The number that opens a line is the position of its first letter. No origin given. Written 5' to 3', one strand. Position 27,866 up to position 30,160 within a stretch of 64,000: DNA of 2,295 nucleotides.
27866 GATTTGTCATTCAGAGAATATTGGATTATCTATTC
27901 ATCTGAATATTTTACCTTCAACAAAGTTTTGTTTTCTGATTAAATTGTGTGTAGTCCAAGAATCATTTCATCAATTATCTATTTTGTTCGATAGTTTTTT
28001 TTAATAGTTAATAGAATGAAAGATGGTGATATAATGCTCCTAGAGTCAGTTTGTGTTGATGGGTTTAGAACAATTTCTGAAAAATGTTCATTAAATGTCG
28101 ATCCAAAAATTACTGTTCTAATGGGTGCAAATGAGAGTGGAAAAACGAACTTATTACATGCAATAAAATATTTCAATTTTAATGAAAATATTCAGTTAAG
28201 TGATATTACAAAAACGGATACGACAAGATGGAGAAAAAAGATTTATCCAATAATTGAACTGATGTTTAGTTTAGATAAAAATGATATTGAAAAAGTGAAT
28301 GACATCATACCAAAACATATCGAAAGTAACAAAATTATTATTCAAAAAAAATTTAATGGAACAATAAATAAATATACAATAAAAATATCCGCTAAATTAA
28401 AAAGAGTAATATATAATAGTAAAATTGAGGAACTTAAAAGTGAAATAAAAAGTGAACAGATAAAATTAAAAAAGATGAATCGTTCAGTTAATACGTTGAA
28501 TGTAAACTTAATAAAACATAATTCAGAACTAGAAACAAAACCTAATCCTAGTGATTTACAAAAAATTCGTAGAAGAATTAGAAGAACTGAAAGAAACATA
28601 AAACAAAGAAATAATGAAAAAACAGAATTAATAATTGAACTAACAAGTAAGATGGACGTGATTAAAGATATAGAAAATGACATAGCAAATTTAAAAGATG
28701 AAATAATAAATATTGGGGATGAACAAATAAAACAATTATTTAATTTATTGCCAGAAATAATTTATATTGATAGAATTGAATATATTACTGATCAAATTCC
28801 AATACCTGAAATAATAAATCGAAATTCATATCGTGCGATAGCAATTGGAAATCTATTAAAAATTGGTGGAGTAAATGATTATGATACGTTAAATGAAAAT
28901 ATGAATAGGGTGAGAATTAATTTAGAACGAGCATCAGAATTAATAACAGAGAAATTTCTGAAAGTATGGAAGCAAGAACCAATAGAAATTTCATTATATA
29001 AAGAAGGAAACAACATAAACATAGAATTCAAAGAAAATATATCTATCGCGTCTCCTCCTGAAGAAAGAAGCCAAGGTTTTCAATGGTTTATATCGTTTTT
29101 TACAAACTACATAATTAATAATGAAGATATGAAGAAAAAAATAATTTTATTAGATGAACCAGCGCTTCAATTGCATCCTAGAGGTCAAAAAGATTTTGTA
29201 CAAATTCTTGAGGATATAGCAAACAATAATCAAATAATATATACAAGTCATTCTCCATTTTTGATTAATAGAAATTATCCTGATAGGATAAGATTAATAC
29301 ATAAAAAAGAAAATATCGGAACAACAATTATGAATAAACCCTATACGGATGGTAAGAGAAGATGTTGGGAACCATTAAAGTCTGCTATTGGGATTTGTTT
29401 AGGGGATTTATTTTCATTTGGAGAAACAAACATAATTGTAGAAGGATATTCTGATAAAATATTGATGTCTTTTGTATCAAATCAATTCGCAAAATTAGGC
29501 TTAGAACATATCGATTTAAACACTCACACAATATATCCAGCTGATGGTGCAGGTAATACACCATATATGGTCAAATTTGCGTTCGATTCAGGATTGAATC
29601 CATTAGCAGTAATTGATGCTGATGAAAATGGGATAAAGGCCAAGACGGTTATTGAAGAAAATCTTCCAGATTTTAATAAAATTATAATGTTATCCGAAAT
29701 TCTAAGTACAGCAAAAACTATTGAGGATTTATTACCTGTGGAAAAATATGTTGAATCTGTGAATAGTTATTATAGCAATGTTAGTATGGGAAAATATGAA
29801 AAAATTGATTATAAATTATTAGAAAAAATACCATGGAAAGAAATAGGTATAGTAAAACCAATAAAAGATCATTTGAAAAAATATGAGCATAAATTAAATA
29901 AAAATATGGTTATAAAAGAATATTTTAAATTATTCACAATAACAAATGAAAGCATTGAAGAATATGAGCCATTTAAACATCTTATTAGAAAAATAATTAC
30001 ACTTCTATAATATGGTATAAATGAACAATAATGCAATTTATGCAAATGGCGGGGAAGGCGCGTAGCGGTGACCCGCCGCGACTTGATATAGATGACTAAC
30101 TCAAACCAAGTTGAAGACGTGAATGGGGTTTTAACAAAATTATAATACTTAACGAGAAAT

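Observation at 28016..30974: OLD-family ATPase-TOPRIM protein paired with a PD-(D/E)xK-like protein: candidate two-gene defence module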

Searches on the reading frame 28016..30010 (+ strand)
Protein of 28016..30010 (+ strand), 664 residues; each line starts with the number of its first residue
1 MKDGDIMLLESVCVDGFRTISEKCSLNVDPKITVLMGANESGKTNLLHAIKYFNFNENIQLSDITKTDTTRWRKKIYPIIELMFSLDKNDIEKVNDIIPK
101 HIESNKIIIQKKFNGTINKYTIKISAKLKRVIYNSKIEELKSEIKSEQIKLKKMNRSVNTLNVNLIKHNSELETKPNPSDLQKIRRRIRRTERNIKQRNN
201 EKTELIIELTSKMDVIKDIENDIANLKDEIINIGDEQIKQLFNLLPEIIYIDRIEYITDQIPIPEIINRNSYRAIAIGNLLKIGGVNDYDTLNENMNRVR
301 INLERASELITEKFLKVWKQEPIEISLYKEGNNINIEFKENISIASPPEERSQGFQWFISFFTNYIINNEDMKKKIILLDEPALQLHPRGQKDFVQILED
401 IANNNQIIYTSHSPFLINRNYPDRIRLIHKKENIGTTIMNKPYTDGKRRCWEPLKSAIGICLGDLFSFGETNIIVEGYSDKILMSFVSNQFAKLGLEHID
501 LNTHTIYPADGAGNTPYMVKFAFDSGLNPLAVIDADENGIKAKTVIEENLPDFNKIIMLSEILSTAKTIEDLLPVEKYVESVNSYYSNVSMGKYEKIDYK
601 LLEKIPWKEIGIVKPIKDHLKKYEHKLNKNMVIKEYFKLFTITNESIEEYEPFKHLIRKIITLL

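Call 4: search_protein_families(library=pfam, proteins=[window:28016-30010:+], max_evalue=0.1)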
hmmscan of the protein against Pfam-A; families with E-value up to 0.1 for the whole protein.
window:28016-30010:+ (664 aa): 7 families
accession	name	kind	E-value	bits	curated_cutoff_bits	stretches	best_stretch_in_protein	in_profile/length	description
PF13175.12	AAA_15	-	2.8e-22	80.3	32.1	1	7-417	1-374/374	AAA ATPase domain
PF13304.12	AAA_21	-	2.5e-14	54.5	27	1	32-418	1-304/304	AAA domain, putative AbiEii toxin, Type IV TA system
PF13476.12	AAA_23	-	1.1e-07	33.2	27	1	15-230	5-200/201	AAA domain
PF02463.25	SMC_N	-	1.8e-07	31.3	40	1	9-53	2-47/220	RecF/RecN/SMC N terminal domain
PF20469.4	OLD-like_TOPRIM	-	2.5e-05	25.2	23.2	1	468-536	2-67/67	Overcoming lysogenization defect protein-like, TOPRIM domain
PF13514.12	AAA_27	-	0.012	15.7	22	1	29-55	25-51/206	AAA domain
PF13555.12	AAA_29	-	0.094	12.9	27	0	25-51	16-43/61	P-loop containing region of AAA domain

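Call 5: search_protein_families(library=padloc, proteins=[window:28016-30010:+], max_evalue=0.1)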
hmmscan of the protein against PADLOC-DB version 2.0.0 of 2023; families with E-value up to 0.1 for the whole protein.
window:28016-30010:+ (664 aa): 100 families (the best 25 are shown)
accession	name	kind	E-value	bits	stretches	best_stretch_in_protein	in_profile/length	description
PDLC02979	AriA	-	7e-25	86.6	1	7-417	1-373/373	-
PDLC02358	Old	-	2.4e-23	80.8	2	368-569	279-483/578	Old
PDLC02335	AbiLi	-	2.1e-18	64.4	1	6-436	48-256/326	AbiLi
PDLC00094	GajA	-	4.7e-18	63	2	366-587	292-503/569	AAA ATPase domain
PDLC04135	mad3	-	1.1e-17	62.7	1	10-435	3-344/374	mads_3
PDLC04175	HEC-01A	-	3.4e-17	60.5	2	331-433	228-328/363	-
PDLC00091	GajA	-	1.9e-16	58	2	369-493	292-415/627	AAA ATPase domain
PDLC00096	GajA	-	3.6e-16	57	2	364-488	279-405/630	AAA ATPase domain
PDLC00093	GajA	-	7.7e-16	55.9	2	7-115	1-129/736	AAA ATPase domain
PDLC00099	GajA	-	2.6e-15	54.4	2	368-490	293-413/626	AAA ATPase domain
PDLC00278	PtuA1|PtuA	-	2.9e-15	54.5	2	376-432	290-346/436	AAA ATPase domain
PDLC04178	HEC-01A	-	3.2e-15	54.1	2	369-432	283-348/399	-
PDLC00063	GajA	-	4.6e-15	53.2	2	359-494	330-482/679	AAA ATPase domain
PDLC00075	GajA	-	4.9e-15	53.1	2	289-543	189-428/536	AAA ATPase domain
PDLC00310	PtuA1|PtuA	-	5.1e-15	53.5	2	374-441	291-357/443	AAA ATPase domain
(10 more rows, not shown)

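Call 11: search_protein_families(library=ncbifam, proteins=[window:28016-30010:+], max_evalue=0.05)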
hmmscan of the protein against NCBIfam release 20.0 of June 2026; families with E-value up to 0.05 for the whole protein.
window:28016-30010:+ (664 aa): 25 families
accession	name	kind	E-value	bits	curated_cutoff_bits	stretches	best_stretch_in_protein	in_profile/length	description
NF041760.1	PtuA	equivalog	5.8e-12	45.3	500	2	376-443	379-445/524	retron Ec78 anti-phage system effector ATPase PtuA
NF047739.1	antiphage_MADS3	equivalog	1.5e-09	37.5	420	2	16-205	9-193/427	methylation-associated defense system AAA family ATPase MAD3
TIGR02168.1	SMC_prok_B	equivalog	8.8e-07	27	567.35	2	134-233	839-943/1181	chromosome segregation protein SMC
TIGR00611.2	recf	equivalog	5.4e-06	25.8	172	1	10-55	2-46/339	DNA replication/repair protein RecF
TIGR01166.1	cbiO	subfamily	1.2e-05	24.8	211.8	1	372-412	144-185/190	cobalt ABC transporter, ATP-binding protein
NF010068.0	PRK13548.1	equivalog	1.2e-05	24.5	261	1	370-431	158-219/261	heme ABC transporter ATP-binding protein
TIGR04521.1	ECF_ATPase_2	equivalog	0.00012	21.3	330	1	372-430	161-220/279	energy-coupling factor transporter ATPase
TIGR02857.1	CydD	equivalog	0.00023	20.2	435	0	373-417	476-520/529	thiol reductant ABC exporter subunit CydD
NF045487.1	ASRP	equivalog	0.00027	19.7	300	1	100-235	128-256/593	archaea-specific SMC-related protein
NF040873.1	AztA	equivalog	0.00031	20.4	220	0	374-417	138-182/191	zinc ABC transporter ATP-binding protein AztA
TIGR02169.1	SMC_prok_A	equivalog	0.00031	18.6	729.4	1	133-233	335-433/1165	chromosome segregation protein SMC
NF010860.0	PRK14267.1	equivalog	0.00083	19.1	412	1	371-419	165-213/253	phosphate ABC transporter ATP-binding protein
TIGR03411.1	urea_trans_UrtD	equivalog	0.0011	18.7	304.1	0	11-50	9-48/242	urea ABC transporter ATP-binding protein UrtD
TIGR01189.1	ccmA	equivalog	0.0027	17.4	131.6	0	374-415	146-188/198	heme ABC exporter ATP-binding protein CcmA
NF000584.1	PRK00009.1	equivalog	0.0052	14.9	815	1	117-240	259-377/898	phosphoenolpyruvate carboxylase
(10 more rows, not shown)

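Call 12: search_protein_families(library=phrogs, proteins=[window:28016-30010:+], max_evalue=0.05)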
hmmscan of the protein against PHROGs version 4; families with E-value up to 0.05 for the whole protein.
window:28016-30010:+ (664 aa): 8 families
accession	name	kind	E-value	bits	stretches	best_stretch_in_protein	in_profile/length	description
phrog_7507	-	unknown function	7.3e-26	92.5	1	7-432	2-465/483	-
phrog_4747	-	unknown function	3.5e-25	90.1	2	371-630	331-589/610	-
phrog_3940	-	unknown function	1.5e-16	61.3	2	362-658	242-512/537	-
phrog_9802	-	unknown function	3.6e-15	56.9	1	8-435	4-346/438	-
phrog_8323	-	unknown function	5.6e-14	52.6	1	5-438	47-386/623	-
phrog_293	-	moron, auxiliary metabolic gene and host takeover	1.3e-05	24.4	1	373-431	566-624/1058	ABC transporter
phrog_19212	-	unknown function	4.5e-05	23.2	0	374-446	360-437/550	-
phrog_16465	-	DNA, RNA and nucleotide metabolism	0.0035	17.4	1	9-57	5-52/491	exonuclease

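Call 25: find_homologous_proteins(query=window:28016-30007:+, max_evalue=1e-10)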
Query window:28016-30007:+ (664 aa): 187 proteins with E <= 1e-10 among 8000 candidates; the best 120 are listed.
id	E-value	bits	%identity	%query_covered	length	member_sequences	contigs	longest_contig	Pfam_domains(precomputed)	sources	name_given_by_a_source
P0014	0.0e+0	1458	100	100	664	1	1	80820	PF20469.5,PF13175.13,PF13476.13,PF02463.26,PF13304.13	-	-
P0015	4.2e-175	602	48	97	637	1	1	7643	PF20469.5,PF13175.13,PF13476.13,PF02463.26,PF13304.13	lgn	-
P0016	2.2e-164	566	44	98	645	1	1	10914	PF20469.5,PF13175.13,PF13476.13,PF02463.26,PF13304.13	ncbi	ncbi:DNA replication and repair protein RecF [subsurface metagenome]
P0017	3.2e-144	500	40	97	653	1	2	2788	PF13175.13,PF13476.13,PF02463.26,PF13304.13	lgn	-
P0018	6.9e-144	499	40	98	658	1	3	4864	PF20469.5,PF13175.13,PF13476.13,PF02463.26,PF13304.13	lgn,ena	-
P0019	1.4e-140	488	40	98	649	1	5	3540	PF20469.5,PF13175.13,PF13476.13,PF02463.26,PF13304.13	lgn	-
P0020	3.5e-137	477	38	98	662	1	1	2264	PF13175.13,PF13476.13,PF02463.26,PF13304.13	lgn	-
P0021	3.0e-135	470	40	98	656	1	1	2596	PF11398.15,PF13175.13,PF13476.13,PF02463.26,PF13304.13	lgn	-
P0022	1.2e-134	468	39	98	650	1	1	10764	PF20469.5,PF13175.13,PF02463.26,PF13304.13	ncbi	-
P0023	1.3e-134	468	38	99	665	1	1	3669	PF13175.13,PF13476.13,PF02463.26,PF13304.13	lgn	-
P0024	4.2e-134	466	39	98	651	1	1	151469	PF13175.13,PF02463.26,PF13304.13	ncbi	-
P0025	3.4e-129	450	38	98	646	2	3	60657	PF13175.13,PF02463.26,PF13304.13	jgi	jgi:predicted ATP-dependent endonuclease of OLD family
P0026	7.5e-129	449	40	94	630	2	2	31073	PF13175.13,PF13304.13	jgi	-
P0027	5.9e-125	436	39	98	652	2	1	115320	PF13175.13,PF13476.13,PF02463.26,PF13304.13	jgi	jgi:predicted ATP-dependent endonuclease of OLD family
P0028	1.3e-121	425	43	76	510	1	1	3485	PF11398.15,PF13175.13,PF13476.13,PF02463.26,PF13304.13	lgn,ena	-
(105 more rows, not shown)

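Call 27: find_encoding_contigs(protein=P0015, flank=6000, max_places=2)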
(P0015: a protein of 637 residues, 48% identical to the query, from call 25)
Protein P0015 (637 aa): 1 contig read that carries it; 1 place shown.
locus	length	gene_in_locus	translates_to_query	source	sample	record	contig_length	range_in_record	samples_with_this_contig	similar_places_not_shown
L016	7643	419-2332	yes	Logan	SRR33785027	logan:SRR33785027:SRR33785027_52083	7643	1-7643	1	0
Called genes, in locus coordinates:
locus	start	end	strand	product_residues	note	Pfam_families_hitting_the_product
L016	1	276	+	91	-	?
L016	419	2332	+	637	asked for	PF02463:SMC_N, PF13175:AAA_15, PF13476:AAA_23 (weak), PF13304:AAA_21, PF20469:OLD-like_TOPRIM (weak)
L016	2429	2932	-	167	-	PF02923:BamHI, PF09195:Endonuc-BglII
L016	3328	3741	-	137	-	-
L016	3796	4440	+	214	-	PF17884:DUF5591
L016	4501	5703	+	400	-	-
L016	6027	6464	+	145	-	-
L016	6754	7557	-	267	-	PF02567:PhzC-PhzF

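Call 28: find_encoding_contigs(protein=P0016, flank=6000, max_places=2)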
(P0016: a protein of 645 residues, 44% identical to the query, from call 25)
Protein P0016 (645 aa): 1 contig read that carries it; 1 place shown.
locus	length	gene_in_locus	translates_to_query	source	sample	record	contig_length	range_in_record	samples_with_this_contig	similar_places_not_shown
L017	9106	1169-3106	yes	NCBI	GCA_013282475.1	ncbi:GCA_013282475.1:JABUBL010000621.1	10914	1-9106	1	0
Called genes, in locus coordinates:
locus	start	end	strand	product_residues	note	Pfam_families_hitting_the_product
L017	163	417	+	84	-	-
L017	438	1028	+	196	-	-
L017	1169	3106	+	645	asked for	PF02463:SMC_N, PF13175:AAA_15, PF13476:AAA_23, PF13304:AAA_21, PF20469:OLD-like_TOPRIM (weak)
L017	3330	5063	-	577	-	PF02776:TPP_enzyme_N, PF00205:TPP_enzyme_M, PF02775:TPP_enzyme_C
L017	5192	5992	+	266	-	PF00326:Peptidase_S9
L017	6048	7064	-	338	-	PF02926:THUMP, PF01728:FtsJ, PF13649:Methyltransf_25 (weak)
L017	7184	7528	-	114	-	PF12840:HTH_20, PF01022:HTH_5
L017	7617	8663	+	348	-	PF13593:SBF_like, PF01758:SBF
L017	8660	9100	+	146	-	PF01597:GCV_H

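Call 40: find_related_loci(query=A2, collection=metagenome_contigs, flank=6000)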
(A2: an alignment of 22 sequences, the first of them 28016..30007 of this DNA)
Query A2 (664 aa) in metagenome_contigs; peptide patterns used: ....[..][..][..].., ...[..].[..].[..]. (x = any residue, [..] = any of these).
75 stretches matched a pattern; 44 encode a relative of the query (tblastn E <= 1e-3); 44 distinct loci.
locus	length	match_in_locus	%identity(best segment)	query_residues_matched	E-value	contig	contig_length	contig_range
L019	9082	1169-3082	44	7-660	5e-174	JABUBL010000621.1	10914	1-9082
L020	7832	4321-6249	40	4-656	3e-140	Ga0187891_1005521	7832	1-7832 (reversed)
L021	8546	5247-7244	36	7-660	5e-122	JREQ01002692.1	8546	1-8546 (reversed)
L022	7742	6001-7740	40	9-586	8e-122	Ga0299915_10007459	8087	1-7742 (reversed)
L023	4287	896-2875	37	7-656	7e-124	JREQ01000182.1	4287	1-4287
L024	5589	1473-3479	33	7-659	2e-119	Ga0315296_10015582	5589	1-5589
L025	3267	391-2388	35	7-660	5e-120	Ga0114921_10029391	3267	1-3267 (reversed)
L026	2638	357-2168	29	7-589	3e-75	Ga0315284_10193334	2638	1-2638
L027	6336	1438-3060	28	3-592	5e-63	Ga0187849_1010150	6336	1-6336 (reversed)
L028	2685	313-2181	28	7-664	1e-62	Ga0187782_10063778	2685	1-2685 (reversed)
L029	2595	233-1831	33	4-588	3e-61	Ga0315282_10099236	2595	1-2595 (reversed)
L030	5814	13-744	38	348-589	9e-50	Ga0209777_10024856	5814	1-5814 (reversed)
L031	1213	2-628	35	381-588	7e-42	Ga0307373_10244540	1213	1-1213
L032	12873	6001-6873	30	316-585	1e-30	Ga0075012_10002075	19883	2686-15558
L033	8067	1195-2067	30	316-585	1e-30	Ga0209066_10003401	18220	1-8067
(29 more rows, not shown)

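Call 42: find_related_loci(query=A2, collection=viral_contigs, flank=6000)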
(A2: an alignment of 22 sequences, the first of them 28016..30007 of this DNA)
Query A2 (664 aa) in viral_contigs; peptide patterns used: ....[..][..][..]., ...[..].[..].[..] (x = any residue, [..] = any of these).
94 stretches matched a pattern, but none encodes a relative of the query by tblastn (E <= 1e-3).

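Call 46: search_solved_structures(query=A2, max_evalue=0.001, show_alignments=1)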
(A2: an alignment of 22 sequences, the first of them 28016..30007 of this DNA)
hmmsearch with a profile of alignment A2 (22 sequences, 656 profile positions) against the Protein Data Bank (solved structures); distinct sequences matched with E-value up to 0.001: 22.
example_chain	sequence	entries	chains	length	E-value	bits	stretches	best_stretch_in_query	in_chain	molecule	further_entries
6p74_A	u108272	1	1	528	8.7e-11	44.2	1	372-428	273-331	Putative ATP-dependent endonuclease of the OLD family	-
8ee4_A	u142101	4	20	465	9.8e-10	40.7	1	367-429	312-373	PtuA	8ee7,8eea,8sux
9n69_A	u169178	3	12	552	1.5e-08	36.7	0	371-430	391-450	AAA family ATPase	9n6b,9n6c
9kjx_B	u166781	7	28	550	4.6e-08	35.2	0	369-411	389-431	AAA family ATPase | Retron I-A effector PtuA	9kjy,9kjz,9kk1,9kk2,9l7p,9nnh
22bu_B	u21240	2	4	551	5.9e-08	34.8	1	369-437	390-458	AAA family ATPase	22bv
9nnk_C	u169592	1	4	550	1.4e-07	33.6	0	368-411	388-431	Retreon I-A effector PtuA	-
9nnb_C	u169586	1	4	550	2.3e-07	32.8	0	369-411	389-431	Retron I-A effector PtuA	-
9vkz_A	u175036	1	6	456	4.2e-07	32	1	369-411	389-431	Retron Ec78 probable ATPase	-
9u9y_A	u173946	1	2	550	4.5e-07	31.9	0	369-411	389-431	AAA family ATPase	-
9vh1_D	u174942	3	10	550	6.4e-07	31.4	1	369-411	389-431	Retron Ec78 probable ATPase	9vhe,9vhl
22et_E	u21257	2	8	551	1.3e-06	30.3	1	369-437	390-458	PtuA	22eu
6zz6_B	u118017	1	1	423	7.5e-06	27.8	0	3-50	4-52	Structural maintenance of chromosomes protein 3,Structural maintenance of chromosomes prot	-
9e8z_C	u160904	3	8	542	1.4e-05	26.9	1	370-411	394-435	Retron Ec83 probable ATPase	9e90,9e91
3zgx_A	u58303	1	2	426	4.7e-05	25.2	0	1-51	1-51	CHROMOSOME PARTITION PROTEIN SMC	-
8ux9_B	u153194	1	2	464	9e-05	24.3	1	365-409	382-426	AriA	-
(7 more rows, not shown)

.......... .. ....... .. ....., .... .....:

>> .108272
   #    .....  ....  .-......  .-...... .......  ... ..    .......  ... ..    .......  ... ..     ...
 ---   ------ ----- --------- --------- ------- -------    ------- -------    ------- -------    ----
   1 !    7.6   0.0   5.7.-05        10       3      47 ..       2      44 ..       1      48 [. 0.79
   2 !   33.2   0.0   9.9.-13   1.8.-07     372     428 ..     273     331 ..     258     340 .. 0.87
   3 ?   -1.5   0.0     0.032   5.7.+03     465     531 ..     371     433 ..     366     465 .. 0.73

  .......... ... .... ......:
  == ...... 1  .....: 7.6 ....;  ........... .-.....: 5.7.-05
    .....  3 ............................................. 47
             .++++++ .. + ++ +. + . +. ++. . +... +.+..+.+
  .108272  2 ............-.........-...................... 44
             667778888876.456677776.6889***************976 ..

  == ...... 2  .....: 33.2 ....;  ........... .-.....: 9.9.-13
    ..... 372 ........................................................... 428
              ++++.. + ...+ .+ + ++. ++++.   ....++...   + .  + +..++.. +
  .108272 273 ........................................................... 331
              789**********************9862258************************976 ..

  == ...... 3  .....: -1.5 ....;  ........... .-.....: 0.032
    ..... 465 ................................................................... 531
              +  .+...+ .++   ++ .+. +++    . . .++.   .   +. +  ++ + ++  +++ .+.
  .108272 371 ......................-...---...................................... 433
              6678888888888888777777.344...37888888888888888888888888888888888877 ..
